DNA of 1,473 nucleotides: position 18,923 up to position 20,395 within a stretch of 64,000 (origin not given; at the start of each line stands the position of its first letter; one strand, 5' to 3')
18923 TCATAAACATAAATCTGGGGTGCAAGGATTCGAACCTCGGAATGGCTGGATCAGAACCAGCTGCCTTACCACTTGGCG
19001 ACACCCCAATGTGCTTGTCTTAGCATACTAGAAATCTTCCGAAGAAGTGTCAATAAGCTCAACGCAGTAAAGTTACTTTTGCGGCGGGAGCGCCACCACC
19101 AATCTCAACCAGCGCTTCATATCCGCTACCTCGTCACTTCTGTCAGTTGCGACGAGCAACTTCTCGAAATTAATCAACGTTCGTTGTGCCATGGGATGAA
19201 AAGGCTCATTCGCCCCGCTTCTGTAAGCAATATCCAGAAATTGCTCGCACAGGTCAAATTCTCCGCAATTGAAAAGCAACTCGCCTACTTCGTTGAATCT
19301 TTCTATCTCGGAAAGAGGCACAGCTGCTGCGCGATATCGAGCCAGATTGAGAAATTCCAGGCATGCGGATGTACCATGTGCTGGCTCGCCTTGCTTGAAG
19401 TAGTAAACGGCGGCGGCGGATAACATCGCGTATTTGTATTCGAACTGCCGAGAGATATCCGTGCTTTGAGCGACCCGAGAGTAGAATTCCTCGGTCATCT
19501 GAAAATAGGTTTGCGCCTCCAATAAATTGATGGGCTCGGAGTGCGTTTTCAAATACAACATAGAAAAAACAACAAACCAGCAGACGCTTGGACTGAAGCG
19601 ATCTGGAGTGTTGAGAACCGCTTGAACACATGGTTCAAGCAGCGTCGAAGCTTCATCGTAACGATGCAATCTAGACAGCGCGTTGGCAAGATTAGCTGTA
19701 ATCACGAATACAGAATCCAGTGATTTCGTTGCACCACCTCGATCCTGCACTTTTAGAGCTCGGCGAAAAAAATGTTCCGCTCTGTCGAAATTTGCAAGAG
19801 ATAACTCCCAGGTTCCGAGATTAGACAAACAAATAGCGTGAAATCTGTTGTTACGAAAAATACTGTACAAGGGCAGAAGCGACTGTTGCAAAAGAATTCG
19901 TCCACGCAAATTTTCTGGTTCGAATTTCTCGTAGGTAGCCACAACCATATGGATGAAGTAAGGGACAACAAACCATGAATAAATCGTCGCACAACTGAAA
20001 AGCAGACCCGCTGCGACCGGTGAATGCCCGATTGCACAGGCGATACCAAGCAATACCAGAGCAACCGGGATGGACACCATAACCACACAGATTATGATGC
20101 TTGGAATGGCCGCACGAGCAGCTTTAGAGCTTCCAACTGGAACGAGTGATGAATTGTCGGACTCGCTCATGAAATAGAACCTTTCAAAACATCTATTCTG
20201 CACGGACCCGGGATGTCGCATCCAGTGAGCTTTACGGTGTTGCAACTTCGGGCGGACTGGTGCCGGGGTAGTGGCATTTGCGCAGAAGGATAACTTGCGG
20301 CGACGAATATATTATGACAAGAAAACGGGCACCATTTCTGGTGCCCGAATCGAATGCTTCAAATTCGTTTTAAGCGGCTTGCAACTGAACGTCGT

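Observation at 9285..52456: Conserved ~24-bp palindrome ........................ dispersed through intergenic regions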

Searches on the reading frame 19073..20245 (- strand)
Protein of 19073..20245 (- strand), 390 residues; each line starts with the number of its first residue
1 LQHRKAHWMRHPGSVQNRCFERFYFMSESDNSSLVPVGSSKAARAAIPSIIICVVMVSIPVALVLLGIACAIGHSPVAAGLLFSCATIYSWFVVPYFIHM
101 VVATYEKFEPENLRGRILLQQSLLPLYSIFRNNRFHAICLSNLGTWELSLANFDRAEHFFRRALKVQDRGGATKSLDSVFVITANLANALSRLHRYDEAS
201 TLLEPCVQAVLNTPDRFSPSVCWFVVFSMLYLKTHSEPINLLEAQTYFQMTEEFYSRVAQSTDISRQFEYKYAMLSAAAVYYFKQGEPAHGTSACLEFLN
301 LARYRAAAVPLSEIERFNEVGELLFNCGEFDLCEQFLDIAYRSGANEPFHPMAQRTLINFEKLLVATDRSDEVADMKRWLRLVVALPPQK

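Call 26: search_protein_families(library=pfam, proteins=[window:19073-20245:-], max_evalue=0.001)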
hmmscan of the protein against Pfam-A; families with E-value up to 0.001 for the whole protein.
window:19073-20245:- (390 aa): 5 families
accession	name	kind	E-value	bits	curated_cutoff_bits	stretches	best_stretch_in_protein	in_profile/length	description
PF13424.12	TPR_12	-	1.3e-11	44.9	30.1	0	133-167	41-75/77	Tetratricopeptide repeat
PF13374.12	TPR_10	-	4.8e-10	39.6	27.5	0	137-166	2-31/42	Tetratricopeptide repeat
PF07719.23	TPR_2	-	9e-06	25.9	27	0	138-166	2-30/34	Tetratricopeptide repeat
PF00515.34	TPR_1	-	2.1e-05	24.6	27.8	0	139-166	3-30/34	Tetratricopeptide repeat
PF13428.12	TPR_14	-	9.8e-05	23.1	23.5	0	185-209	6-30/44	Tetratricopeptide repeat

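Call 60: find_homologous_proteins(query=window:19073-20245:-, max_evalue=0.00001)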
Query window:19073-20245:- (390 aa): 1 proteins with E <= 0.00001 among 8000 candidates.
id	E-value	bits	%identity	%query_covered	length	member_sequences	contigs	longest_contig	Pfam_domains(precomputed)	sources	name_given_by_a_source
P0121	1.1e-241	819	100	94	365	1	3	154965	PF00515.35,PF13424.13,PF07719.24,PF13374.13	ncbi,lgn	ncbi:MAG TPA: tetratricopeptide repeat protein [Drouetiella sp.]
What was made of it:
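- Tried and rejected: The TPR protein query returned only itself, so that search was wasted (call 60).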
